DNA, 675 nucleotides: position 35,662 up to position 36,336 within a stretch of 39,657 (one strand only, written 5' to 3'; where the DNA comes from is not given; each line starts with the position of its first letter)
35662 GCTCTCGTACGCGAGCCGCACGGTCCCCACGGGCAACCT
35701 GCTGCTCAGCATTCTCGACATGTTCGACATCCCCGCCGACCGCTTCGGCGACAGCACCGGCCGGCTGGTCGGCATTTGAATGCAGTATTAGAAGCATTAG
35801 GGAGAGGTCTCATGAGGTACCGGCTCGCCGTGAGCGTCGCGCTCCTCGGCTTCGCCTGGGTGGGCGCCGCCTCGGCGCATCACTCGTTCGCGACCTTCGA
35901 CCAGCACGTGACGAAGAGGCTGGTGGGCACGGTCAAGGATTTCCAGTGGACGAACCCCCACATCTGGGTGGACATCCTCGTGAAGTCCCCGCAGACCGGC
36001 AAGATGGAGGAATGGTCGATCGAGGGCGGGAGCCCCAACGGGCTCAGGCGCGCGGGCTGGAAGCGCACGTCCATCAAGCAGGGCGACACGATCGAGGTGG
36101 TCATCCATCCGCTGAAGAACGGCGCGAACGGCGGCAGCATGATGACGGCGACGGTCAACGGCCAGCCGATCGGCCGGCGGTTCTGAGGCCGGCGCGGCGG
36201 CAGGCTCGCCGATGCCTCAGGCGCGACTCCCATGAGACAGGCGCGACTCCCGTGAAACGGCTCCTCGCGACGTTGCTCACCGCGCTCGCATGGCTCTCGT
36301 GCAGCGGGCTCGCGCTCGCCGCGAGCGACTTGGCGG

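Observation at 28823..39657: Eleven-kb cluster of exported proteins of unknown function with redox hallmarks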

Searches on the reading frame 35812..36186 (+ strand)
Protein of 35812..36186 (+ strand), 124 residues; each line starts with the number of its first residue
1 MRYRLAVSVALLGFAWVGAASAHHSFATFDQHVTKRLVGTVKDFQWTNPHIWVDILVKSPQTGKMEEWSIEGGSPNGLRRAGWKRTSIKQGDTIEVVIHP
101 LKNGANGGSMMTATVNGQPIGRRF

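Call 7: search_protein_families(library=pfam, proteins=[window:35812-36183:+], max_evalue=0.01)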
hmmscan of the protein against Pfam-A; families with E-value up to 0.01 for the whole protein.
window:35812-36183:+ (124 aa): 1 family
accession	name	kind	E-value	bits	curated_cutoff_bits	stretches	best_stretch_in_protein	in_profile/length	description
PF19649.4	DUF6152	-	2.7e-32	111.2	27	1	18-108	7-96/98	Family of unknown function (DUF6152)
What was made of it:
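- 35812..36186 (+): DUF6152 protein, 124 aa. It has a Sec signal ending ASA and the mature N-terminus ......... The predicted fold is an OB fold and it is a candidate metal-binding protein. PF19649 E 3e-32 (call 7).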

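Call 8: search_protein_families(library=ncbifam, proteins=[window:35812-36183:+], max_evalue=0.01)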
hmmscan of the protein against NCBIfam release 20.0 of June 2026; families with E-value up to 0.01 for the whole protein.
window:35812-36183:+ (124 aa): 0 families

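Call 15: find_encoding_contigs(protein=window:35812-36186:+, flank=10000, max_places=6)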
Protein window:35812-36186:+ (124 aa): 22 contigs read that carry it; 6 places shown.
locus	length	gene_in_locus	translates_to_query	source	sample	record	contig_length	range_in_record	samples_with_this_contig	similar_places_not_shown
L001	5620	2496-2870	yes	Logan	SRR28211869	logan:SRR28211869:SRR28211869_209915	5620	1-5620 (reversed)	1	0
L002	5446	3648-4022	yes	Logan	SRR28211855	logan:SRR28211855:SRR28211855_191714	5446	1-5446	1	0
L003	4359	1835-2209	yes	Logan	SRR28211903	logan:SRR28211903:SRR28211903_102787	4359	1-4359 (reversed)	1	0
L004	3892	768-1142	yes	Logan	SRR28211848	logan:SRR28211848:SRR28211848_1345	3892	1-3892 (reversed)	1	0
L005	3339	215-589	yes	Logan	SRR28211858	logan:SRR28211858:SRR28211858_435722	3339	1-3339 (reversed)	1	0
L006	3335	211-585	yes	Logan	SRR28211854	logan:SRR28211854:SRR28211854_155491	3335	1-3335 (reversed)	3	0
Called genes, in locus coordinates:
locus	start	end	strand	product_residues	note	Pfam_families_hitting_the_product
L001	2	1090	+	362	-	?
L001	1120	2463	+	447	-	PF07586:HXXSHH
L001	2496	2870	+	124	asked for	PF19649:DUF6152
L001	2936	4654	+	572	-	PF12796:Ank_2, PF00023:Ank (weak), PF13637:Ank_4, PF00023:Ank (weak), PF00023:Ank (weak), PF12796:Ank_2, PF13637:Ank_4 (weak), PF12796:Ank_2, +8 more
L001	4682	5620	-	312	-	?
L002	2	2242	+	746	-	?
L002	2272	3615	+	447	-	PF07586:HXXSHH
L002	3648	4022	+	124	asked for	PF19649:DUF6152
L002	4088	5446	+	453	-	?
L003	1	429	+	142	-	?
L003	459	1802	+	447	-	PF07586:HXXSHH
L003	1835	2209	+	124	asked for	PF19649:DUF6152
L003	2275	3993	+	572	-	PF12796:Ank_2, PF00023:Ank (weak), PF13637:Ank_4, PF00023:Ank (weak), PF13637:Ank_4 (weak), PF00023:Ank (weak), PF12796:Ank_2, PF12796:Ank_2, +9 more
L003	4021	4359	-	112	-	?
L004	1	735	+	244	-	?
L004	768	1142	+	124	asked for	PF19649:DUF6152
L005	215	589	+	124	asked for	PF19649:DUF6152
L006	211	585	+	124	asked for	PF19649:DUF6152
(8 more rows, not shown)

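Call 24: search_solved_structures(query=window:35812-36183:+, max_evalue=10, show_alignments=2)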
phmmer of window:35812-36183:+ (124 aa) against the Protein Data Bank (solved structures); distinct sequences matched with E-value up to 10: 0.

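Call 33: find_homologous_proteins(query=window:35812-36183:+, max_evalue=0.001)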
Query window:35812-36183:+ (124 aa): 1145 proteins with E <= 0.001 among 1146 candidates; the best 120 are listed.
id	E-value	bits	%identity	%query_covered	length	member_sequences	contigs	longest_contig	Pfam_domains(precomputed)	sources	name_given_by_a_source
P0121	5.0e-79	280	100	100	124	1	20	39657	PF19649.5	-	-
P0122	4.1e-64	232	80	100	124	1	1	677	PF19649.5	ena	-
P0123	1.9e-61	224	81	100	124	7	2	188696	PF19649.5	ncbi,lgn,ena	ncbi:MAG: DUF6152 family protein [Steroidobacteraceae bacterium]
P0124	2.0e-61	223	77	100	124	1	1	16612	PF19649.5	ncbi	-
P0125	4.1e-61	223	78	100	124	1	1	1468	PF19649.5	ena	-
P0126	2.9e-60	220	77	100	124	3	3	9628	PF19649.5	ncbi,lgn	-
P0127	6.4e-60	219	76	100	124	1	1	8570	PF19649.5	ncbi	-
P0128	4.2e-59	216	78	100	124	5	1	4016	PF19649.5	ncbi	-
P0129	1.1e-56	208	73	100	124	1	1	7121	PF19649.5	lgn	-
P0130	1.3e-56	208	74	100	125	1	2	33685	PF19649.5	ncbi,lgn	-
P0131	1.4e-56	208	72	100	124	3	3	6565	PF19649.5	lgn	-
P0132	2.5e-56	207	71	100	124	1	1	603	PF19649.5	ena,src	-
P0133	4.1e-55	203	73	77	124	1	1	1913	PF19649.5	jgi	jgi:hypothetical protein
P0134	5.6e-55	203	72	90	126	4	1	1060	PF19649.5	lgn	-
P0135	7.8e-55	202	71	100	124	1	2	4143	PF19649.5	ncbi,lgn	-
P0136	1.0e-54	202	70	100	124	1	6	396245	PF19649.5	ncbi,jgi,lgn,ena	-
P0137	2.8e-54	200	72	96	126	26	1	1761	PF19649.5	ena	-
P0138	1.6e-53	198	71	96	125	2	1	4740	PF19649.5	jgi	jgi:Family of unknown function (DUF6152)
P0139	1.8e-53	198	70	100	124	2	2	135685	PF19649.5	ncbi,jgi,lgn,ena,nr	ncbi:MAG TPA: DUF6152 family protein [Steroidobacteraceae bacterium]|nr:DUF6152 family protein [Ster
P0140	2.1e-53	198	70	97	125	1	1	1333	PF19649.5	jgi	jgi:hypothetical protein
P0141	5.2e-53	196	68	99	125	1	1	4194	PF19649.5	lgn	-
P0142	5.7e-53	196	70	100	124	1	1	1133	PF19649.5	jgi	jgi:hypothetical protein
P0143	1.2e-52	195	71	99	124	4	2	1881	PF19649.5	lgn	-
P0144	1.3e-52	195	67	100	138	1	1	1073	PF19649.5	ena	-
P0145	1.6e-52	195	69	100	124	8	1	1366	PF19649.5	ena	-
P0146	3.7e-52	194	67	99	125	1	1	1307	PF19649.5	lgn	-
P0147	6.0e-52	193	72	84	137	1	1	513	PF19649.5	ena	-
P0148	1.2e-51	192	70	99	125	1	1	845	PF19649.5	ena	-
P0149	1.3e-51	192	68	99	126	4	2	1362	PF19649.5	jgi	jgi:Family of unknown function (DUF6152)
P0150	1.9e-51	191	68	100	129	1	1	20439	PF19649.5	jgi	jgi:hypothetical protein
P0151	3.4e-51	190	68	100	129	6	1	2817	PF19649.5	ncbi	-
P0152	2.7e-50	188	66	99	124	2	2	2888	PF19649.5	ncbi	-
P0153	5.2e-50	187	66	100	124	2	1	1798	PF19649.5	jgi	jgi:Family of unknown function (DUF6152)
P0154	1.0e-49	186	69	98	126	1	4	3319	PF19649.5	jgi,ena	jgi:uncharacterized protein DUF6152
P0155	3.5e-49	184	68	98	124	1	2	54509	PF19649.5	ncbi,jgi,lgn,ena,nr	ncbi:MAG TPA: DUF6152 family protein [Steroidobacteraceae bacterium]|nr:DUF6152 family protein [Ster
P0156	4.2e-49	184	67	98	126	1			PF19649.5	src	-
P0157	4.3e-49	184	66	100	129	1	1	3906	PF19649.5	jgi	jgi:Family of unknown function (DUF6152)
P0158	7.0e-49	183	68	98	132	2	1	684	PF19649.5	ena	-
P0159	7.8e-49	183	66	94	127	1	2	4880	PF19649.5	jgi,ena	jgi:hypothetical protein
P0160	1.3e-48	182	67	98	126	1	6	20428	PF19649.5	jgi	jgi:hypothetical protein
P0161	1.4e-48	182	67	98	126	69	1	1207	PF19649.5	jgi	jgi:hypothetical protein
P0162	1.7e-48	182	66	98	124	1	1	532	PF19649.5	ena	-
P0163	1.7e-48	182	66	98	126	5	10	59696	PF19649.5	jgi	jgi:hypothetical protein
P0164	1.8e-48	182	66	98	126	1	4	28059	PF19649.5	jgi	jgi:hypothetical protein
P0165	2.0e-48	182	67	98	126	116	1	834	PF19649.5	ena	-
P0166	2.7e-48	181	67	98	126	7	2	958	PF19649.5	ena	-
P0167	3.3e-48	181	68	98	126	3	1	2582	PF19649.5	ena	-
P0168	3.5e-48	181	65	99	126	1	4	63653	PF19649.5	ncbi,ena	-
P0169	3.5e-48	181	66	96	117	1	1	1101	PF19649.5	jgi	jgi:hypothetical protein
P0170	3.7e-48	181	66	98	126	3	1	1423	PF19649.5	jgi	jgi:hypothetical protein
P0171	4.0e-48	181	66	98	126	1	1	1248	PF19649.5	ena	-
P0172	4.2e-48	180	67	98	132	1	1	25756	PF19649.5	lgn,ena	-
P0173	5.3e-48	180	66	98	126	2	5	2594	PF19649.5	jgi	jgi:hypothetical protein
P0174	5.4e-48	180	66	98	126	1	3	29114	PF19649.5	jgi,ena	jgi:hypothetical protein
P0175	7.6e-48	180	67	98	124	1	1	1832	PF19649.5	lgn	-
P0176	1.1e-47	179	67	98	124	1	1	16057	PF19649.5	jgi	jgi:Family of unknown function (DUF6152)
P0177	1.2e-47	179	65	98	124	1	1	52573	PF19649.5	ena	-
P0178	1.5e-47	179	66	97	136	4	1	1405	PF19649.5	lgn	-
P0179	3.8e-47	177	66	98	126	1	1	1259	PF19649.5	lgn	-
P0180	4.2e-47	177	67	98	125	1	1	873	PF19649.5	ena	-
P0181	4.5e-47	177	66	98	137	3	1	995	PF19649.5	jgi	jgi:hypothetical protein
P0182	4.5e-47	177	66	98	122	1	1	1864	PF19649.5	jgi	jgi:hypothetical protein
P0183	4.5e-47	177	64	99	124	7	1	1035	PF19649.5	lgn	-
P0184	4.8e-47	177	65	98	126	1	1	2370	PF19649.5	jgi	jgi:Family of unknown function (DUF6152)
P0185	4.8e-47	177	64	99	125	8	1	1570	PF19649.5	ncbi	-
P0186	7.1e-47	177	62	98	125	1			PF19649.5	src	-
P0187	7.5e-47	176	66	98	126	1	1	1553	PF19649.5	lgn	-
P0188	8.0e-47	176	65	98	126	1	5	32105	PF19649.5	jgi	jgi:hypothetical protein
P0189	8.1e-47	176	66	98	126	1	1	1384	PF19649.5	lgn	-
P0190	8.5e-47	176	65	98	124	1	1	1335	PF19649.5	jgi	jgi:hypothetical protein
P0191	9.8e-47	176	65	98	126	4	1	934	PF19649.5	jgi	jgi:hypothetical protein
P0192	9.9e-47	176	64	100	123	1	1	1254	PF19649.5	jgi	jgi:hypothetical protein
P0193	1.2e-46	176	65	98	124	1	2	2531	PF19649.5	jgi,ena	jgi:Family of unknown function (DUF6152)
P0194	1.2e-46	176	64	98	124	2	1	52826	PF19649.5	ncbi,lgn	-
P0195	1.4e-46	176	66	98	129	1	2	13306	PF19649.5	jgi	jgi:Family of unknown function (DUF6152)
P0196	1.5e-46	175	65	98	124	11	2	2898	PF19649.5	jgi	jgi:hypothetical protein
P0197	1.7e-46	175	65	98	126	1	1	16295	PF19649.5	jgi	jgi:Family of unknown function (DUF6152)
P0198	1.9e-46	175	66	98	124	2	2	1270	PF19649.5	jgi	jgi:hypothetical protein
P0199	2.3e-46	175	64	98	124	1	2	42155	PF19649.5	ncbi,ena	-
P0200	2.4e-46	175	64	98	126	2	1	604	PF19649.5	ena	-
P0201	2.4e-46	175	66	90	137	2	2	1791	PF19649.5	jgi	-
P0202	3.5e-46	174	69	85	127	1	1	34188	PF19649.5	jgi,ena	jgi:hypothetical protein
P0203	3.6e-46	174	64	98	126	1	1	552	PF19649.5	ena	-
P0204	4.3e-46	174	70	82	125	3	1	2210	PF19649.5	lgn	-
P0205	5.1e-46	174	63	100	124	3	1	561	PF19649.5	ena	-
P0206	5.1e-46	174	70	85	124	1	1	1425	PF19649.5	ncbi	-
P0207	6.5e-46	173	64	98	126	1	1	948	PF19649.5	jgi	jgi:hypothetical protein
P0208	7.3e-46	173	64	98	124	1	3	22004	PF19649.5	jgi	jgi:Family of unknown function (DUF6152)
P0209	7.8e-46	173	63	98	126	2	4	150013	PF19649.5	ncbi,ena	-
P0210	8.3e-46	173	64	98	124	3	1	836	PF19649.5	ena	-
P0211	9.0e-46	173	62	98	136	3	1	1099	PF19649.5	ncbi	-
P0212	9.2e-46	173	62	98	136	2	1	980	PF19649.5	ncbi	-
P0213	9.3e-46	173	65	98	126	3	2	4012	PF19649.5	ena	-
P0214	9.4e-46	173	65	98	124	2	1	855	PF19649.5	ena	-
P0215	1.0e-45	173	64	98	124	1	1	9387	PF19649.5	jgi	jgi:hypothetical protein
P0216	1.1e-45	173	61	99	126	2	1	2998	PF19649.5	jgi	jgi:hypothetical protein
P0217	1.2e-45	173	65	98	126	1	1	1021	PF19649.5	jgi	jgi:Family of unknown function (DUF6152)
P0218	1.5e-45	172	64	98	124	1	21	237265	PF19649.5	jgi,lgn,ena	jgi:hypothetical protein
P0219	1.6e-45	172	68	85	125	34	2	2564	PF19649.5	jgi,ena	-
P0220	1.7e-45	172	68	80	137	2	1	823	PF19649.5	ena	-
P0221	2.1e-45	172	64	98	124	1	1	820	PF19649.5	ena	-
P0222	2.2e-45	172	64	98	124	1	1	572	PF19649.5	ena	-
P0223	2.5e-45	172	63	98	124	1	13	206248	PF19649.5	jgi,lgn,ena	jgi:hypothetical protein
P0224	2.5e-45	171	66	94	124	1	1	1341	PF19649.5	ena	-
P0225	2.6e-45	171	67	87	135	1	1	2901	PF19649.5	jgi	jgi:hypothetical protein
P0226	3.3e-45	171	64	98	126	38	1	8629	PF19649.5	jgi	jgi:hypothetical protein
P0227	3.4e-45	171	63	98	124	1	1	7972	PF19649.5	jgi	jgi:Family of unknown function (DUF6152)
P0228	3.5e-45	171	63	93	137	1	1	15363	PF19649.5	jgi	jgi:hypothetical protein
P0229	3.6e-45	171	63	99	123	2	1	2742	PF19649.5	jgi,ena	-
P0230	3.9e-45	171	64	98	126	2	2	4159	PF19649.5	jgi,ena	jgi:hypothetical protein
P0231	4.5e-45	171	64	98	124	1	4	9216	PF19649.5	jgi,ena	jgi:hypothetical protein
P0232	5.5e-45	170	64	98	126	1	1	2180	PF19649.5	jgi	jgi:hypothetical protein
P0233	5.7e-45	170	60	98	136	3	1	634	PF19649.5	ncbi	-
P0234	6.1e-45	170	63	99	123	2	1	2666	PF19649.5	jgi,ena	-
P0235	7.4e-45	170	64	98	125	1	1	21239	PF19649.5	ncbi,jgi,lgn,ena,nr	ncbi:MAG TPA: DUF6152 family protein [Steroidobacteraceae bacterium]|nr:DUF6152 family protein [Ster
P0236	7.4e-45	170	61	98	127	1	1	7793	PF19649.5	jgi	jgi:hypothetical protein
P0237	8.3e-45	170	64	98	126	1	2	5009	PF19649.5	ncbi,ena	-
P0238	8.9e-45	170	64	98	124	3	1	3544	PF19649.5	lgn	-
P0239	1.0e-44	170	68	85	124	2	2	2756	PF19649.5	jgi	jgi:hypothetical protein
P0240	1.1e-44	169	63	98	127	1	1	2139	PF19649.5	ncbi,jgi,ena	jgi:hypothetical protein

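Call 39: find_encoding_contigs(protein=P0136, flank=10000, max_places=1)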
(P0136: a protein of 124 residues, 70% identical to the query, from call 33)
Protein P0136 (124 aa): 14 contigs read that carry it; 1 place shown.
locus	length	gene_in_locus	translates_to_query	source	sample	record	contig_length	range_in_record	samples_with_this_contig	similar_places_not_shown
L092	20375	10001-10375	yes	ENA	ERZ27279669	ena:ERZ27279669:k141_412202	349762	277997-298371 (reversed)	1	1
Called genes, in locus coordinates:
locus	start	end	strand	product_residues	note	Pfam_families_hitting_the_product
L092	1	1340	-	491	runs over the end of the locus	PF04389:Peptidase_M28 (weak), PF01546:Peptidase_M20, PF07687:M20_dimer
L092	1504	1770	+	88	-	-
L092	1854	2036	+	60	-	PF13396:PLDc_N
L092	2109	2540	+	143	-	PF00571:CBS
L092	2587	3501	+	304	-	PF00106:adh_short, PF01370:Epimerase (faint), PF08659:KR (weak), PF13561:adh_short_C2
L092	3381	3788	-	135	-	-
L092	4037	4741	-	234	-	-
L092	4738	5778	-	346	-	-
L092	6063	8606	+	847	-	PF07626:PSD3, PF07637:PSD5, PF07631:PSD4, PF07627:PSCyt3, PF07624:PSD2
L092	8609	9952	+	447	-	PF07586:HXXSHH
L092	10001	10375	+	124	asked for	PF19649:DUF6152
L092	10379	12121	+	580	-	PF12796:Ank_2, PF13857:Ank_5 (weak), PF00023:Ank, PF13606:Ank_3 (weak), PF13637:Ank_4, PF12796:Ank_2, PF00023:Ank, PF12796:Ank_2, +6 more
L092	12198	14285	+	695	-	PF00378:ECH_1, PF16113:ECH_2, PF02737:3HCDH_N, PF03446:NAD_binding_2 (weak), PF00725:3HCDH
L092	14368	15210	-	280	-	-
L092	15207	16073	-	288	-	-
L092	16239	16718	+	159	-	-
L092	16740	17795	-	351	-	PF13657:Couple_hipA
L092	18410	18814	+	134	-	PF13410:GST_C_2 (weak)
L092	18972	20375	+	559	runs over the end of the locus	PF05170:AsmA, PF05359:DUF748, PF05170:AsmA, PF13116:YhdP (weak)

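Call 40: find_encoding_contigs(protein=P0218, flank=10000, max_places=1)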
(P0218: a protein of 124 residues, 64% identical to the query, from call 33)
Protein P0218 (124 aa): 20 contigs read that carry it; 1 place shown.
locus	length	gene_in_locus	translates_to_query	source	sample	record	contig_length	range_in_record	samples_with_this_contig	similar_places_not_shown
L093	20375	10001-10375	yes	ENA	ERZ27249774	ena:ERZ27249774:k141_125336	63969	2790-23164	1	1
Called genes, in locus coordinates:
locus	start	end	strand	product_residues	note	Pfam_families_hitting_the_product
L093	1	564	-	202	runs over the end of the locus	PF00440:TetR_N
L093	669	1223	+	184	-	PF00857:Isochorismatase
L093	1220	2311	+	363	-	PF05145:AbrB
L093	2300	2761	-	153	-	PF14595:Thioredoxin_9 (faint), PF13899:Thioredoxin_7, PF00085:Thioredoxin (weak), PF13098:Thioredoxin_2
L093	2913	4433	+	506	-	PF07519:Tannase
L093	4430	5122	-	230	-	-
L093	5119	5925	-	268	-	-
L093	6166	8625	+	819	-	PF07626:PSD3, PF07637:PSD5, PF07631:PSD4, PF07627:PSCyt3, PF07624:PSD2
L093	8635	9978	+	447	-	PF07586:HXXSHH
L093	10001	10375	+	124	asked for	PF19649:DUF6152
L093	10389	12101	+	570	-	PF12796:Ank_2, PF13637:Ank_4 (weak), PF00023:Ank (weak), PF12796:Ank_2, PF13637:Ank_4 (weak), PF13857:Ank_5 (weak), PF13637:Ank_4, PF12796:Ank_2, +6 more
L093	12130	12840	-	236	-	-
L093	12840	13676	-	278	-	-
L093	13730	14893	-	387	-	PF01757:Acyl_transf_3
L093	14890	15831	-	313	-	PF00034:Cytochrom_C (faint), PF13442:Cytochrome_CBB3 (faint)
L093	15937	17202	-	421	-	PF00070:Pyr_redox (faint), PF00890:FAD_binding_2 (weak), PF01266:DAO, PF07992:Pyr_redox_2 (faint), PF13450:NAD_binding_8 (weak)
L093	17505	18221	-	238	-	PF00857:Isochorismatase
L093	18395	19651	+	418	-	PF00083:Sugar_tr, PF07690:MFS_1, PF12832:MFS_1_like (weak)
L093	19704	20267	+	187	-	PF13577:SnoaL_4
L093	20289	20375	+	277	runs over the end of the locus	PF00106:adh_short, PF08659:KR, PF13561:adh_short_C2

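Call 41: find_encoding_contigs(protein=P0209, flank=10000, max_places=1)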
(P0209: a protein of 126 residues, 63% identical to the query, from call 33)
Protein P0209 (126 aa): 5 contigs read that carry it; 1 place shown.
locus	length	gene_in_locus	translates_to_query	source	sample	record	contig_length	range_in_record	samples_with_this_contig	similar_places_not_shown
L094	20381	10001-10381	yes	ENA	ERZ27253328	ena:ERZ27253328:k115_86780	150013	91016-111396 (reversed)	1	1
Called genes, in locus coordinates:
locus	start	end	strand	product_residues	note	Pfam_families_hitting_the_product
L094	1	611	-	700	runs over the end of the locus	PF01590:GAF, PF13185:GAF_2, PF08447:PAS_3 (faint), PF00990:GGDEF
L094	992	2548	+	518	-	PF22244:GCE_fung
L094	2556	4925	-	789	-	PF13442:Cytochrome_CBB3 (weak), PF01011:PQQ, PF13360:PQQ_2 (weak)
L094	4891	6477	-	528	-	PF00501:AMP-binding, PF13193:AMP-binding_C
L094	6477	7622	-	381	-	PF01717:Meth_synt_2 (weak)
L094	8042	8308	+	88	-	PF01258:zf-dskA_traR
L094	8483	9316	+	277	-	-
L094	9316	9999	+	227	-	-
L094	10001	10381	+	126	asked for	PF19649:DUF6152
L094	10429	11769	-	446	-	PF07586:HXXSHH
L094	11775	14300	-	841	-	PF07626:PSD3, PF07637:PSD5, PF07631:PSD4, PF07627:PSCyt3, PF07624:PSD2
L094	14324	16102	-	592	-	PF12796:Ank_2, PF13637:Ank_4, PF00023:Ank (weak), PF13637:Ank_4 (weak), PF12796:Ank_2, PF12796:Ank_2, PF12796:Ank_2, PF12796:Ank_2, +9 more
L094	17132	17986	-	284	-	-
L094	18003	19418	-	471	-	PF00890:FAD_binding_2, PF01266:DAO (faint), PF03486:HI0933_like (faint)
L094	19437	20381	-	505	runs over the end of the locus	PF00171:Aldedh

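Call 43: predict_structure(alignment_id=A4)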
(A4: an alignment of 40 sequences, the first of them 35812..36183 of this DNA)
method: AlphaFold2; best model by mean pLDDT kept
length: 124 residues; sequences in the alignment: 40
mean_pLDDT: 78.3   pTM: 0.68
mean pLDDT of the five models: 78.3, 77.3, 74.5, 73.4, 72.8
residues with pLDDT >= 90: 45; 70-90: 42; 50-70: 27; < 50: 10
segments of 3 or more residues with pLDDT < 50: 15-20
pLDDT, mean of each block of 10 residues (from residue 1): 53 48 55 87 89 91 90 85 92 93 70 93 64
secondary structure, 60 per line:
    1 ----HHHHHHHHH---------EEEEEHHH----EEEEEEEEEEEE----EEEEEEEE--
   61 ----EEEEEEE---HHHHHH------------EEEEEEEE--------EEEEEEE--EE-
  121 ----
elements in order: H5-13 E23-27 E35-46 E51-58 E65-71 H75-80 E93-100 E109-115
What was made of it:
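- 35812..36186 (+): AF2 model with beta1-3, helix, beta4-5 topology (call 43).
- On Histidine-brace / N-terminal-His metalloproteins: Model coordinates were not available, and the N-terminal pLDDT is about 55 (call 43).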

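Call 49: fold_search(model_id=the predicted structure, library=pdb)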
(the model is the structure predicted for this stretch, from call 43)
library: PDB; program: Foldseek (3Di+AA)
matches with E <= 10: 595; with E <= 0.001: 0
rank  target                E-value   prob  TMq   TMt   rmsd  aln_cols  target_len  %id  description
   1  9dei_K                1.7e-03  1.00  0.39  0.28  19.6       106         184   20  Trypanosoma brucei mitochondrial RNA-editing catalytic complex 1, U-deletion (RECC1) (released 2026-01-21)
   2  9dei_G                2.7e-03  1.00  0.40  0.32  17.0       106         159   19  Trypanosoma brucei mitochondrial RNA-editing catalytic complex 1, U-deletion (RECC1) (released 2026-01-21)
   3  6cqm_C                9.2e-03  1.00  0.46  0.58   7.8       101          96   10  Crystal Structure of mitochondrial single-stranded DNA binding proteins from S. cerevisiae, Rim1 (Form2) (released 2018-05-30)
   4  6cqm_H                1.4e-02  1.00  0.47  0.64   4.7        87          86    9  Crystal Structure of mitochondrial single-stranded DNA binding proteins from S. cerevisiae, Rim1 (Form2) (released 2018-05-30)
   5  6cqm_G                1.7e-02  1.00  0.45  0.59   6.3        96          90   10  Crystal Structure of mitochondrial single-stranded DNA binding proteins from S. cerevisiae, Rim1 (Form2) (released 2018-05-30)
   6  6cqm_F                1.9e-02  1.00  0.45  0.57   7.6        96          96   10  Crystal Structure of mitochondrial single-stranded DNA binding proteins from S. cerevisiae, Rim1 (Form2) (released 2018-05-30)
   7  6jdg_B                2.5e-02  0.92  0.34  0.40   7.9       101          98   11  Complexed crystal structure of PaSSB with ssDNA dT20 at 2.39 angstrom resolution (released 2019-12-11)
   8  6cqo_C                3.0e-02  1.00  0.46  0.60   7.1        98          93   10  Crystal Structure of mitochondrial single-stranded DNA binding proteins from S. cerevisiae (SeMet Labeled), Rim1 (Form (released 2018-05-30)
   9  9io5_X                3.0e-02  0.99  0.40  0.44   6.0        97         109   13  Cryo-EM structure of G1-ATPase dimer from Mycoplasma mobile gliding machinery (released 2025-03-12)
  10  6cqo_F                3.1e-02  1.00  0.44  0.56   7.7        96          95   10  Crystal Structure of mitochondrial single-stranded DNA binding proteins from S. cerevisiae (SeMet Labeled), Rim1 (Form (released 2018-05-30)
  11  9sh9_A                3.5e-02  0.93  0.36  0.13   8.7       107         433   12  Thermus thermophilus asparaginyl-tRNA synthetase dimer with bound ATP (released 2025-09-17)
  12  6m0t_C                3.7e-02  0.97  0.34  0.10   6.8        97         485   10  Crystal Structure of Lysyl-tRNA Synthetase from Plasmodium falciparum complexed with L-lysine and Cladosporin derivati (released 2021-04-21)
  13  2hql_C                3.7e-02  0.85  0.33  0.42   8.0       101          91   11  Crystal structure of a small single-stranded DNA binding protein from Mycoplasma pneumoniae (released 2007-05-01)
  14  6cqo_A                4.3e-02  0.96  0.39  0.49   7.2       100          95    9  Crystal Structure of mitochondrial single-stranded DNA binding proteins from S. cerevisiae (SeMet Labeled), Rim1 (Form (released 2018-05-30)
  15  9ca7_J                4.6e-02  0.69  0.32  0.11  19.3       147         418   12  Cryo-EM structure of human SRCAP-nucleosome complex in the fully-engaged state (composite structure) (released 2025-06-18)
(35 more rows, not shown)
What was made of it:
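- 35812..36186 (+): Foldseek hits are OB folds (call 49).
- On Lytic polysaccharide monooxygenases: The model has OB-fold topology, and Foldseek hits are SSB, aaRS and Mop OB folds (calls 43, 49).
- Closest known: Secreted N-terminal-histidine metalloproteins. Different: The predicted fold is different (OB fold, calls 43, 49).
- Tried and rejected: Rejected on fold (calls 43, 49).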

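Call 50: search_protein_families(library=pfam, proteins=[L001:1120-2460:+], max_evalue=10)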
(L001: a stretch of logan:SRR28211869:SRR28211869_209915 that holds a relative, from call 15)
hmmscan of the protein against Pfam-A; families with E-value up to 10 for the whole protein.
L001:1120-2460:+ (447 aa): 1 family
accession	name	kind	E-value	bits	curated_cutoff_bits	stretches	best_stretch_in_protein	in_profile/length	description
PF07586.16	HXXSHH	-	1.1e-78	265.3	30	1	46-352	1-306/307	Protein of unknown function (DUF1552)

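Call 51: search_solved_structures(query=L001:1120-2460:+, max_evalue=10, show_alignments=2)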
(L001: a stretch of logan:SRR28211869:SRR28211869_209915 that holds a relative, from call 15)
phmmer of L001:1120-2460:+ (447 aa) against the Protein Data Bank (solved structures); distinct sequences matched with E-value up to 10: 0.
